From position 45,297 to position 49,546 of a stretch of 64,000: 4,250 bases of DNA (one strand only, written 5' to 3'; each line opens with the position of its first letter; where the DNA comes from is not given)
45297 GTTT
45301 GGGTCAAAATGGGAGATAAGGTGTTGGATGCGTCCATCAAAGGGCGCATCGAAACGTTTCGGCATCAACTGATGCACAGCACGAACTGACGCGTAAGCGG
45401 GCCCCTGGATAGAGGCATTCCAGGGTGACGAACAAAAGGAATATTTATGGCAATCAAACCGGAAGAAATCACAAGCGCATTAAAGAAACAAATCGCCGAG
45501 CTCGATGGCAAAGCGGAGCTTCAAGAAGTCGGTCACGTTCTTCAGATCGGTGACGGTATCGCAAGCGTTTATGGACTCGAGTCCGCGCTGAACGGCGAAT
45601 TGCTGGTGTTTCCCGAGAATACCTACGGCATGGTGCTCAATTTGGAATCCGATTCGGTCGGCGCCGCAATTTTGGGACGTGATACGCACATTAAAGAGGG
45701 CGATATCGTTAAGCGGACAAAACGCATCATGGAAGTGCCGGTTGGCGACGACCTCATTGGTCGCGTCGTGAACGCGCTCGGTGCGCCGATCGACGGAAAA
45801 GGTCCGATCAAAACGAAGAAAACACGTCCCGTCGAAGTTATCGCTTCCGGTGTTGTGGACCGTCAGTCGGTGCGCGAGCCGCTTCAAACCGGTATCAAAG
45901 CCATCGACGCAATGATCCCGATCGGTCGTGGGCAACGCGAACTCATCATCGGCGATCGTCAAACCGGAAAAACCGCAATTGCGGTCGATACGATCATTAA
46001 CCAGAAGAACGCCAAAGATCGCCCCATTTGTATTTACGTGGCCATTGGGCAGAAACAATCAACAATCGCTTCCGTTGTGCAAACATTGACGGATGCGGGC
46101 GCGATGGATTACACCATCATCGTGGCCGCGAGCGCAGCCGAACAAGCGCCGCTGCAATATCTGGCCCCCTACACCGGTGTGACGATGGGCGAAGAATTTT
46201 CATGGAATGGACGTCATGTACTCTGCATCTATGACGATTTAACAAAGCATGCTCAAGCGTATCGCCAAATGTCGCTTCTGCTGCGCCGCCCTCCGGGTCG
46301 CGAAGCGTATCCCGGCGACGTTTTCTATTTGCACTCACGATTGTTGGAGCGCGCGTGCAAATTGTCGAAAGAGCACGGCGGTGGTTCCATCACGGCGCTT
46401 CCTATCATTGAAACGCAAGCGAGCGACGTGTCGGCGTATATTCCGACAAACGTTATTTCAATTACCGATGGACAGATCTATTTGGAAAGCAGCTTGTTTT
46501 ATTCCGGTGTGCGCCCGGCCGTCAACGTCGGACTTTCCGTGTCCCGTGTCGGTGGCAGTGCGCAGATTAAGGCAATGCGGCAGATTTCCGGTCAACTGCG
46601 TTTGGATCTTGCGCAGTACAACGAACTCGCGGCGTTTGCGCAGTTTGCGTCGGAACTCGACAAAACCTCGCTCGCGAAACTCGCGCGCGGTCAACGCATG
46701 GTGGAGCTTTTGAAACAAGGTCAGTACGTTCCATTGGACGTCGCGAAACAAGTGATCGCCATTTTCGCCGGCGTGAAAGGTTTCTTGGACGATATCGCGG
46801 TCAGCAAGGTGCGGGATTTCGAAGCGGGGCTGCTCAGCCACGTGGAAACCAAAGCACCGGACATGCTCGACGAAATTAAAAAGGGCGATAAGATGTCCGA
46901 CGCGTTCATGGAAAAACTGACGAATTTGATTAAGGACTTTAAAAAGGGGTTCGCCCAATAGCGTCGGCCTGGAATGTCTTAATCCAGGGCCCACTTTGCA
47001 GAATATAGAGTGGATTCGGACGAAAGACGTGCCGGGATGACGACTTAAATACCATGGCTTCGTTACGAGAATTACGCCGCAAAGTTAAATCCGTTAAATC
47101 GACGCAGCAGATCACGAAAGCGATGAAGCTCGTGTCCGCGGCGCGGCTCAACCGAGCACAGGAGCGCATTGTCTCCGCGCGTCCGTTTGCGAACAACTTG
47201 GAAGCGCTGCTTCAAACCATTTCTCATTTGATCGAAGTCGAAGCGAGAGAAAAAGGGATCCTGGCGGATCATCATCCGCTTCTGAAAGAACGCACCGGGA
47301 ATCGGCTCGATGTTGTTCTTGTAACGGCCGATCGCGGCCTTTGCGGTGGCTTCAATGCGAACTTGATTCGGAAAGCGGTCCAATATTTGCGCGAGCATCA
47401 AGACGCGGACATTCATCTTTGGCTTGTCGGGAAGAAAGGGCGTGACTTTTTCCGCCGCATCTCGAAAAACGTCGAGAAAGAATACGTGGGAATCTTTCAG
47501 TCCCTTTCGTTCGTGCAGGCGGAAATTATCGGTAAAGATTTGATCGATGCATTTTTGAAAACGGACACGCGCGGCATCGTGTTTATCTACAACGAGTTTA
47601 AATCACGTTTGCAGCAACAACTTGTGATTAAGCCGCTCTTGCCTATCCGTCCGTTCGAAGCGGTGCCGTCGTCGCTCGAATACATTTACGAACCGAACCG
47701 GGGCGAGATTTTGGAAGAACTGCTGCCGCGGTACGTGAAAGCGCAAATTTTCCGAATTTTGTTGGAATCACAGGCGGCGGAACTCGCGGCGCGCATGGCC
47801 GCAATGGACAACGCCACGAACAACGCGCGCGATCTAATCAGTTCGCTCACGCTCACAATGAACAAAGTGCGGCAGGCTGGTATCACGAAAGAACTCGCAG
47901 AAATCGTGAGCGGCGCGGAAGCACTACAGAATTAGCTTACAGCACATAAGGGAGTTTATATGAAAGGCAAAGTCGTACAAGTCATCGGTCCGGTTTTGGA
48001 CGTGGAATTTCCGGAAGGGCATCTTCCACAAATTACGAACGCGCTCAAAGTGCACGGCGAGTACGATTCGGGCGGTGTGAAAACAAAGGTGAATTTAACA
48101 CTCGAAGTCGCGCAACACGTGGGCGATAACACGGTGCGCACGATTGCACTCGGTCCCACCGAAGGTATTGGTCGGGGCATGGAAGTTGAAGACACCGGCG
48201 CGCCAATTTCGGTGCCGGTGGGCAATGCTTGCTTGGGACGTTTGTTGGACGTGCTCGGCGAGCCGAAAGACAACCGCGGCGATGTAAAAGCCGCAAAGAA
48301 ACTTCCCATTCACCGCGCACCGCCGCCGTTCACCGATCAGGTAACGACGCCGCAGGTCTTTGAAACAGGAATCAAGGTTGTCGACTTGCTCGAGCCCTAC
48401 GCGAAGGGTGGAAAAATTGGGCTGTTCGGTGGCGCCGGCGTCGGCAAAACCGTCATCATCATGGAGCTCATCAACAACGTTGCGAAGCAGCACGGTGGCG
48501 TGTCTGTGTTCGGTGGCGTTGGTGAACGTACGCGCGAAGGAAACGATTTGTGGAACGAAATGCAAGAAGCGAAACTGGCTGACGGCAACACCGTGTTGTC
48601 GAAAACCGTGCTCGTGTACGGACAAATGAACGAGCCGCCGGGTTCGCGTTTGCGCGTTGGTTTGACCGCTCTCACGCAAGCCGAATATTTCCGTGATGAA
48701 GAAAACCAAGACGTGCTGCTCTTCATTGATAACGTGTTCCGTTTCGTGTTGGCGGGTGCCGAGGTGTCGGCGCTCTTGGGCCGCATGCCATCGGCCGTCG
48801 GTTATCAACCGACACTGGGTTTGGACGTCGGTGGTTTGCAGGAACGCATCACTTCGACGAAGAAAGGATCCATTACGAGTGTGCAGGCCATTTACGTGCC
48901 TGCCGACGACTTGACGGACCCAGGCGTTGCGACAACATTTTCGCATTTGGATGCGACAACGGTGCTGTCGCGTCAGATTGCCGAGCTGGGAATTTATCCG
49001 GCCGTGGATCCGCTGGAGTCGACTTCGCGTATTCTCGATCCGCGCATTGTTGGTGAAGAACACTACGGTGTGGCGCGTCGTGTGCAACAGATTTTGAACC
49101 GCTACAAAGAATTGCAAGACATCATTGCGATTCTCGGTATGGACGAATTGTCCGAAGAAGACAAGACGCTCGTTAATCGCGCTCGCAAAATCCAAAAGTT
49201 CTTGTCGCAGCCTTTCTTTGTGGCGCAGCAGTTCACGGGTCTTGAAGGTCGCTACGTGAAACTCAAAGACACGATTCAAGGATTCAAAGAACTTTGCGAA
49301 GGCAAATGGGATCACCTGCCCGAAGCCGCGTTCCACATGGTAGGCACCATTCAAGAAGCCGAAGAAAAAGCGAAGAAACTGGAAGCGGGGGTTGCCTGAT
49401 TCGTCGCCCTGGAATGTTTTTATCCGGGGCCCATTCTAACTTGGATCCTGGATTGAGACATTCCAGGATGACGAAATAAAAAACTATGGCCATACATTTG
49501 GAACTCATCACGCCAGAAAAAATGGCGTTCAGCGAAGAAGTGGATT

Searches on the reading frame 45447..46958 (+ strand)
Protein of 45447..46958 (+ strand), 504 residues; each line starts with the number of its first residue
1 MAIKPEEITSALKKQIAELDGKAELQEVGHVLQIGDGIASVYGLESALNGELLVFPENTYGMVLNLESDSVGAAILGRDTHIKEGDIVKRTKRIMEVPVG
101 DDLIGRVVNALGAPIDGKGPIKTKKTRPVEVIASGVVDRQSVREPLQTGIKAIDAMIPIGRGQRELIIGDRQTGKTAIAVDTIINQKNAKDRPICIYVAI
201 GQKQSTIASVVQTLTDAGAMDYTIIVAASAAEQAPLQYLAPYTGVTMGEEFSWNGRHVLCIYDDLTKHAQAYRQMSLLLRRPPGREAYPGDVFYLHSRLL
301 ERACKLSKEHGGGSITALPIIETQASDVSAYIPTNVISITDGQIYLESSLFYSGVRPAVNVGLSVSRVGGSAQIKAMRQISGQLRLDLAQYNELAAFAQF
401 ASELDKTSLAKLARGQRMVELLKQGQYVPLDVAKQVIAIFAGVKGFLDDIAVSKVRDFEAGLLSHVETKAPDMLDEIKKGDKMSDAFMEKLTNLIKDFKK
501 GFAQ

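Call 78: search_protein_families(library=pfam, proteins=[window:45447-46958:+], max_evalue=0.00001)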
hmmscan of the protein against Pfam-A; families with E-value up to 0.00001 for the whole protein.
window:45447-46958:+ (504 aa): 3 families
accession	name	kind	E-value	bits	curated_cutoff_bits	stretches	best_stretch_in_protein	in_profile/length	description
PF00006.31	ATP-synt_ab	-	1e-83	280.6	29.5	1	149-366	1-213/213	ATP synthase alpha/beta family, nucleotide-binding domain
PF00306.32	ATP-synt_ab_C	-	8.4e-46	155.9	27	1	373-498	1-126/126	ATP synthase alpha/beta chain, C terminal domain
PF02874.29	ATP-synt_ab_N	-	2e-14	54.3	20.9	1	26-91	3-68/69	ATP synthase alpha/beta family, beta-barrel domain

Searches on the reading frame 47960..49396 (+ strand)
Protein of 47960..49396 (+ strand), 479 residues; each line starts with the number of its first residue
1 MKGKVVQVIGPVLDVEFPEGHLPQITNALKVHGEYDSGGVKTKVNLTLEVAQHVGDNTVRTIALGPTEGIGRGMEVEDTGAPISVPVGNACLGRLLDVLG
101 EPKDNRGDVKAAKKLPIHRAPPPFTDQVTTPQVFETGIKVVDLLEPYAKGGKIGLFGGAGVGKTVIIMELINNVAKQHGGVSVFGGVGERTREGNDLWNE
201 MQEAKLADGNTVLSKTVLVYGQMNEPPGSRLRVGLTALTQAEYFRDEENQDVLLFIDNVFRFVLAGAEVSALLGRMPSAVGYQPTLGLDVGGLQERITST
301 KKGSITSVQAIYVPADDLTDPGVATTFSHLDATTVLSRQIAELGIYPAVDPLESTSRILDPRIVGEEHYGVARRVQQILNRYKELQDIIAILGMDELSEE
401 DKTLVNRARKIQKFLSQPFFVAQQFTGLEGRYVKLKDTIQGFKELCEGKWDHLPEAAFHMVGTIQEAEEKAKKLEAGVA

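Call 78: search_protein_families(library=pfam, proteins=[window:47960-49396:+], max_evalue=0.00001)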
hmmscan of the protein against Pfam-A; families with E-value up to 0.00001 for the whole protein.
window:47960-49396:+ (479 aa): 3 families
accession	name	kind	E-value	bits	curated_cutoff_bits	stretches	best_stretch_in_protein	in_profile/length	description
PF00006.31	ATP-synt_ab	-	2e-68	230.6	29.5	1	137-356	1-213/213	ATP synthase alpha/beta family, nucleotide-binding domain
PF02874.29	ATP-synt_ab_N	-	2.4e-21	76.5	20.9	1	5-80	1-69/69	ATP synthase alpha/beta family, beta-barrel domain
PF22919.1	ATP-synt_VA_C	-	1.7e-18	66.9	24.7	1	362-450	6-97/101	C-terminal domain of V and A type ATP synthase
